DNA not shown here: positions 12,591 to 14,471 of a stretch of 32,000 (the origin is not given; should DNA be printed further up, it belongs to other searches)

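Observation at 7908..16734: BoxR-controlled boxC-boxB operon extended by idi and a UbiD-family decarboxylase, flanked by a CoA ligase and ubiX: candidate aryl-carboxyl-CoA decarboxylation route feeding the aerobic benzoyl-CoA pathway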

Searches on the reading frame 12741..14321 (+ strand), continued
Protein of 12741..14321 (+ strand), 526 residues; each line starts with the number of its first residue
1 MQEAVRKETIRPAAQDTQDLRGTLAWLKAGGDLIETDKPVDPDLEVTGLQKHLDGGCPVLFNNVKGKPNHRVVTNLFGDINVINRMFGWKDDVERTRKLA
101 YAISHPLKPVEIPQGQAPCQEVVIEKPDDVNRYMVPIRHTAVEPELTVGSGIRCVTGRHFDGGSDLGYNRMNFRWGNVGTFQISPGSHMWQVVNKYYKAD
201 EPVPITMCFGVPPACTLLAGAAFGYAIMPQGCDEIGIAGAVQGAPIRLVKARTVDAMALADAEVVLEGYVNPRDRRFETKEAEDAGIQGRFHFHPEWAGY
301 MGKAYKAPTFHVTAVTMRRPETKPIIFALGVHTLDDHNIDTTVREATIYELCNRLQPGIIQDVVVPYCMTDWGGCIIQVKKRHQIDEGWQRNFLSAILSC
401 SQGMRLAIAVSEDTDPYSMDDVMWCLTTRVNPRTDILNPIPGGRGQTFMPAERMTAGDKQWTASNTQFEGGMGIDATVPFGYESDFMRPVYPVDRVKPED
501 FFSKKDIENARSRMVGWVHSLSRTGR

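Call 34: get_annotated_region(hit=H1, flank=9000)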
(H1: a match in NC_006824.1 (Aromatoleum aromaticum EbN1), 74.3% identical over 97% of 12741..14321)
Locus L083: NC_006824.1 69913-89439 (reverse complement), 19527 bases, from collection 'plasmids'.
description: Aromatoleum aromaticum EbN1 plasmid 2, complete sequence
organism: Aromatoleum aromaticum EbN1 (NCBI taxid 76114)
taxonomy: Bacteria; Pseudomonadota; Betaproteobacteria; Rhodocyclales; Rhodocyclaceae; Aromatoleum; Aromatoleum aromaticum; Aromatoleum aromaticum EbN1
host: -; source: -; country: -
typing (MOB-suite, as given by PLSDB): conjugative; replicon rep_cluster_1841; relaxase MOBP; mating-pair formation MPF_T
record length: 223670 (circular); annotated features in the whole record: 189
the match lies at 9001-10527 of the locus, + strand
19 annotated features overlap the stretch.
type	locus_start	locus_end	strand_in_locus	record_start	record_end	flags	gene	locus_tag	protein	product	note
CDS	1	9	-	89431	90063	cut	-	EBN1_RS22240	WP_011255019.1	SOS response-associated peptidase family protein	GO:0006974 - DNA damage response [Evidence IEA]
CDS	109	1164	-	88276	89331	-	-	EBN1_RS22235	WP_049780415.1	HNH endonuclease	-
CDS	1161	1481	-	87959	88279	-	-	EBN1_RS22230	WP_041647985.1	HIT family protein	-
CDS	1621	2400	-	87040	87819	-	istB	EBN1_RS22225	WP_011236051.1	IS21-like element ISAzo17 family helper ATPase IstB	-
CDS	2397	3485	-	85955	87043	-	istA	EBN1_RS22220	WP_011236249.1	IS21-like element ISAzo17 family transposase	GO:0006313 - DNA transposition [Evidence IEA]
CDS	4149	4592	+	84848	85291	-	-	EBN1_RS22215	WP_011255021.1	transposase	-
CDS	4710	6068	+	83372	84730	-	-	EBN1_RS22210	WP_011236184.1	IS1182-like element ISAzo1 family transposase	GO:0006313 - DNA transposition [Evidence IEA]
CDS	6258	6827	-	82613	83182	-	idi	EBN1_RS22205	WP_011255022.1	isopentenyl-diphosphate Delta-isomerase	GO:0008299 - isoprenoid biosynthetic process [Evidence IEA]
CDS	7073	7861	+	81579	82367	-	-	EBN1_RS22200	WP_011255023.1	IclR family transcriptional regulator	GO:0006355 - regulation of DNA-templated transcription [Evidence IEA]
CDS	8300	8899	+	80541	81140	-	-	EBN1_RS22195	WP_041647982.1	UbiX family flavin prenyltransferase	-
CDS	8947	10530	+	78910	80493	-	-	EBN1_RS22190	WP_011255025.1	UbiD family decarboxylase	-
CDS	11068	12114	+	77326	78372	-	-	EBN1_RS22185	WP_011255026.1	ABC transporter substrate-binding protein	-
CDS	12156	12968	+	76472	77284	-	-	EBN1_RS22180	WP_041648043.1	ABC transporter ATP-binding protein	GO:0006810 - transport [Evidence IEA]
CDS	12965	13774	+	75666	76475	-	-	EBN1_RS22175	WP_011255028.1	ABC transporter permease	-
CDS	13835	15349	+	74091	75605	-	-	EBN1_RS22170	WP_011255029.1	UbiD family decarboxylase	-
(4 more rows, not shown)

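Call 39: search_protein_families(library=pfam, proteins=[L051:2879-3694:-, L051:6547-7692:+, L051:8932-9717:+, L051:11761-12903:+, L051:14029-15195:+, L051:18472-19800:+, L001:1848-3113:+, L001:4878-6701:-, L001:6729-7322:-, L001:7502-8899:-], max_evalue=0.0001)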
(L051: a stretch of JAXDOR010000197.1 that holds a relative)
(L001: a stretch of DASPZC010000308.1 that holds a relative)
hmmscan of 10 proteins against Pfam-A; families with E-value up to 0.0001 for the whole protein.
L051:2879-3694:- (271 aa): 3 families
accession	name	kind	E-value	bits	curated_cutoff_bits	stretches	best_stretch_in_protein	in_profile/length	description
PF12697.13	Abhydrolase_6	-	1.6e-17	65.4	26.3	1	31-252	1-217/217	Alpha/beta hydrolase family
PF00561.26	Abhydrolase_1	-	1.2e-15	58.3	25.8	1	29-134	1-102/245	alpha/beta hydrolase fold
PF12146.15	Hydrolase_4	-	3.7e-12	46.5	27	1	46-139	22-114/239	Serine aminopeptidase, S33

L051:6547-7692:+ (381 aa): 2 families
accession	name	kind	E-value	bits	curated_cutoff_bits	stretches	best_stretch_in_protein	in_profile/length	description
PF07883.17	Cupin_2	-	4.1e-11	42.9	27.2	1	64-129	2-62/70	Cupin domain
PF02041.22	Auxin_BP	-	3.7e-05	23.9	21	1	46-143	33-131/167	Auxin binding protein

L051:8932-9717:+ (261 aa): 3 families
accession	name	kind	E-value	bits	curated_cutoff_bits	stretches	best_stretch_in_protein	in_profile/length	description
PF09084.16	NMT1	-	1.1e-19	71.6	20.5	1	50-253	11-214/216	NMT1/THI5 like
PF12974.12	Phosphonate-bd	-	3.5e-09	36.8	27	1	63-205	32-186/242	ABC transporter, phosphonate, periplasmic substrate-binding protein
PF13379.11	NMT1_2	-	2.1e-06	28.2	24.7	1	50-254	25-243/252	NMT1-like family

L051:11761-12903:+ (380 aa): 1 family
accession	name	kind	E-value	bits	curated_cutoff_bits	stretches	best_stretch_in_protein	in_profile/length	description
PF02515.22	CoA_transf_3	-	1.5e-50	172.8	23.3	1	3-343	1-338/366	CoA-transferase family III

L051:14029-15195:+ (388 aa): 1 family
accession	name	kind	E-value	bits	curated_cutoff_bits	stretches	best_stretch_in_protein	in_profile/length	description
PF03401.19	TctC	-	3.1e-06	27.4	27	1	100-301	3-202/274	Tripartite tricarboxylate transporter family receptor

L051:18472-19800:+ (443 aa): 2 families
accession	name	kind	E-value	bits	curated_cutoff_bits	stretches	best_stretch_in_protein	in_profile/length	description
PF02776.23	TPP_enzyme_N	-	7.2e-21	74.6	26.8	1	32-143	3-107/119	Thiamine pyrophosphate enzyme, N-terminal TPP binding domain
PF00205.28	TPP_enzyme_M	-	1.9e-16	60.5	30.4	1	229-369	1-133/137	Thiamine pyrophosphate enzyme, central domain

L001:1848-3113:+ (421 aa): 3 families
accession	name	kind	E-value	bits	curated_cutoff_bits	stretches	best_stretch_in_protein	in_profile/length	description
PF09084.16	NMT1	-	2.7e-21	76.9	20.5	1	148-352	10-214/216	NMT1/THI5 like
PF12974.12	Phosphonate-bd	-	4.5e-08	33.2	27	1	157-305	27-187/242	ABC transporter, phosphonate, periplasmic substrate-binding protein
PF13379.11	NMT1_2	-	9.1e-07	29.4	24.7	1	147-358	23-248/252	NMT1-like family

L001:4878-6701:- (607 aa): 1 family
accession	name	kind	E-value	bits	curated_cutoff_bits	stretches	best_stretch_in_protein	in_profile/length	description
PF06808.19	DctM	-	2.3e-94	317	23.8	2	15-311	1-293/413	Tripartite ATP-independent periplasmic transporter, DctM component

L001:6729-7322:- (197 aa): 1 family
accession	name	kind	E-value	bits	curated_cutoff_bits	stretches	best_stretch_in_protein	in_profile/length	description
PF04290.18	DctQ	-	4.9e-19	69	28.3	1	30-161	2-130/132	Tripartite ATP-independent periplasmic transporters, DctQ component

L001:7502-8899:- (465 aa): 2 families
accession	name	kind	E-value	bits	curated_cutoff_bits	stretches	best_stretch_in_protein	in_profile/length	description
PF03600.22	CitMHS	-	1.1e-84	284.9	31.9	1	48-407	2-336/336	Citrate transporter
PF02040.21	ArsB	-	2.5e-15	57.2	22.2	1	40-442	3-401/423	Arsenical pump membrane protein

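Call 57: search_protein_representatives(protein=window:12741-14321:+)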
Query: 526 residues. Proteins with E-value up to 0.001 (for the whole library): 2481; up to 1e-10: 995; up to 1e-30: 150. The best 150 are listed.
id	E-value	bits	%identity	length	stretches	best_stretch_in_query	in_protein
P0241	7.5e-194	661.4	56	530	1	8-525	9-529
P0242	4.3e-172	589.6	78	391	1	1-329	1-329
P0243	4.1e-120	418.0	50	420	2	227-519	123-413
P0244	3.1e-111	388.7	72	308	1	33-254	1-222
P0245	1.0e-110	387.0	41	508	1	16-517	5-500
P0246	1.2e-110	386.7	74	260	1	15-230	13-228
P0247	1.1e-108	380.2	78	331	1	207-413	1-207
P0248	7.6e-106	370.9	72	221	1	301-526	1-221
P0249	1.5e-97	343.5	81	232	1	266-442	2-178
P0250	1.4e-86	307.4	88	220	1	369-516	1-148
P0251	2.8e-86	306.3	82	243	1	60-216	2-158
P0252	4.5e-86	305.6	77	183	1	189-368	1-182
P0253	5.9e-86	305.3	80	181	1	53-213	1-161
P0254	6.9e-84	298.4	86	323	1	62-208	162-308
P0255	2.0e-83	296.9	77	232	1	134-315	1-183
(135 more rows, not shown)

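Call 62: search_protein_families(library=pfam, proteins=[L003:14068-14742:+, L003:14739-16757:+, L003:8866-9810:+, L003:7647-8906:+, L003:4081-7296:-, L004:14981-16849:+, L004:16939-17742:+, L004:6568-9771:-, L003:17557-18429:+, L003:18445-19503:+], max_evalue=0.0001)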
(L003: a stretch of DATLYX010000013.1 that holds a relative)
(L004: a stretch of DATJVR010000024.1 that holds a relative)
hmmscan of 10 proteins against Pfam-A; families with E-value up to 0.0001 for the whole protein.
L003:14068-14742:+ (224 aa): 14 families
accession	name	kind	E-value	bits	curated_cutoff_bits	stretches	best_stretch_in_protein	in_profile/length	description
PF07719.23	TPR_2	-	4.2e-26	89.3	27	2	179-209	4-34/34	Tetratricopeptide repeat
PF00515.34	TPR_1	-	2.5e-25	87.6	27.8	2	106-139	1-34/34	Tetratricopeptide repeat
PF13181.12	TPR_8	-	2.1e-23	80.8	25.7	1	107-138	2-33/34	Tetratricopeptide repeat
PF13414.12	TPR_11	-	1.5e-16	60.2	26.8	1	119-150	7-39/42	TPR repeat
PF13374.12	TPR_10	-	5.1e-15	55.4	27.5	0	143-169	5-31/42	Tetratricopeptide repeat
PF13428.12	TPR_14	-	1.4e-14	53.6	23.5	0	181-214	6-39/44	Tetratricopeptide repeat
PF13424.12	TPR_12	-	1.9e-14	54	30.1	0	72-135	2-67/77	Tetratricopeptide repeat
PF14559.12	TPR_19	-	1.4e-13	51.4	25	1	120-167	5-52/68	Tetratricopeptide repeat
PF13432.12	TPR_16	-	1.8e-13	51.1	32.7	0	89-138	13-63/65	Tetratricopeptide repeat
PF13431.12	TPR_17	-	7.6e-13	48.1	24.4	0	129-160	2-33/34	Tetratricopeptide repeat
PF13176.12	TPR_7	-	1.6e-09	37.5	27.9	0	180-204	3-29/36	Tetratricopeptide repeat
PF13174.12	TPR_6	-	1.7e-09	38.2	26.3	0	180-208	4-32/33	Tetratricopeptide repeat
PF07721.20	TPR_4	-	4.9e-08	33.3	27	0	178-200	3-25/26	Tetratricopeptide repeat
PF13371.12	TPR_9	-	8.2e-05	23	35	0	121-169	10-58/73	Tetratricopeptide repeat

L003:14739-16757:+ (672 aa): 1 family
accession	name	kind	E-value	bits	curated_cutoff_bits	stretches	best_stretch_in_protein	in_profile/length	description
PF01019.26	G_glu_transpept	-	1.3e-119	400.8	27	1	107-664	2-510/512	Gamma-glutamyltranspeptidase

L003:8866-9810:+ (314 aa): 4 families
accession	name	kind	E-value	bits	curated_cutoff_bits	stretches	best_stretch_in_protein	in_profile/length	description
PF13561.12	adh_short_C2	-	1.1e-50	172.9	27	1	66-310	1-235/236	Enoyl-(Acyl carrier protein) reductase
PF00106.31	adh_short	-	5.2e-40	137.4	26.6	1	60-249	1-189/195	short chain dehydrogenase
PF08659.16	KR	-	1.2e-09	38.8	22.6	1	63-174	4-118/180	KR domain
PF00670.27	AdoHcyase_NAD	-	4.5e-05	24.1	27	1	50-100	14-63/162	S-adenosyl-L-homocysteine hydrolase, NAD binding domain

L003:7647-8906:+ (419 aa): 1 family
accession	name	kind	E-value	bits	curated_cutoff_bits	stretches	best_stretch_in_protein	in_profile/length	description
PF08309.17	LVIVD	-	2.9e-08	33.3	20.2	0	356-377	18-39/42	LVIVD repeat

L003:4081-7296:- (1071 aa): 4 families
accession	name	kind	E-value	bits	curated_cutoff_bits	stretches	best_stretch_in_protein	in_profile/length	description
PF00580.27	UvrD-helicase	-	8.3e-64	216.3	23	1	515-756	3-271/271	UvrD/REP helicase N-terminal domain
PF13361.12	UvrD_C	-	2.9e-36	126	25.6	2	949-1026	272-349/350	UvrD-like helicase C-terminal domain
PF13245.12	AAA_19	-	7e-25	88.2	25.1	1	521-741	8-134/134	AAA domain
PF13538.12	UvrD_C_2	-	1.3e-08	35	27.4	1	965-1022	3-51/52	UvrD-like helicase C-terminal domain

L004:14981-16849:+ (622 aa): 1 family
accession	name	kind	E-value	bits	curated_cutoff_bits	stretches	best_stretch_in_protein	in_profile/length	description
PF01019.26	G_glu_transpept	-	1.4e-119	400.7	27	1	36-614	2-510/512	Gamma-glutamyltranspeptidase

L004:16939-17742:+ (267 aa): 3 families
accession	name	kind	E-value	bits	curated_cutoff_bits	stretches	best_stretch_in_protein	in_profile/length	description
PF00005.33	ABC_tran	-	1.3e-30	107.2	25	1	29-168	2-137/137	ABC transporter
PF13304.12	AAA_21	-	1.6e-09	38.7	27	0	137-201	235-299/304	AAA domain, putative AbiEii toxin, Type IV TA system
PF00004.35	AAA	-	6.9e-07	30.2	21.2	0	41-62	1-22/131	ATPase family associated with various cellular activities (AAA)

L004:6568-9771:- (1067 aa): 5 families
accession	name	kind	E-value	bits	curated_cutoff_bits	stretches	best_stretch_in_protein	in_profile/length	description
PF00580.27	UvrD-helicase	-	2.2e-67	228.1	23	1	503-749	2-271/271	UvrD/REP helicase N-terminal domain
PF13361.12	UvrD_C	-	1.8e-35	123.4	25.6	2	948-1021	276-348/350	UvrD-like helicase C-terminal domain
PF13245.12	AAA_19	-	1.4e-24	87.2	25.1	1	511-734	8-134/134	AAA domain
PF13538.12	UvrD_C_2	-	4e-09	36.6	27.4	1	962-1018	4-51/52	UvrD-like helicase C-terminal domain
PF13604.12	AAA_30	-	4.5e-06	27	27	0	502-787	2-181/191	AAA domain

L003:17557-18429:+ (290 aa): 1 family
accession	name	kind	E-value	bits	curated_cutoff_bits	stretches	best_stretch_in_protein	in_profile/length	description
PF00528.27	BPD_transp_1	-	2.1e-28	99.7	26.4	1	111-280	1-182/184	Binding-protein-dependent transport system inner membrane component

L003:18445-19503:+ (352 aa): 1 family
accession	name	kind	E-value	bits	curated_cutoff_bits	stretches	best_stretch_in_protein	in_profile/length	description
PF09084.16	NMT1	-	4.3e-16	59.9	20.5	1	54-254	1-205/216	NMT1/THI5 like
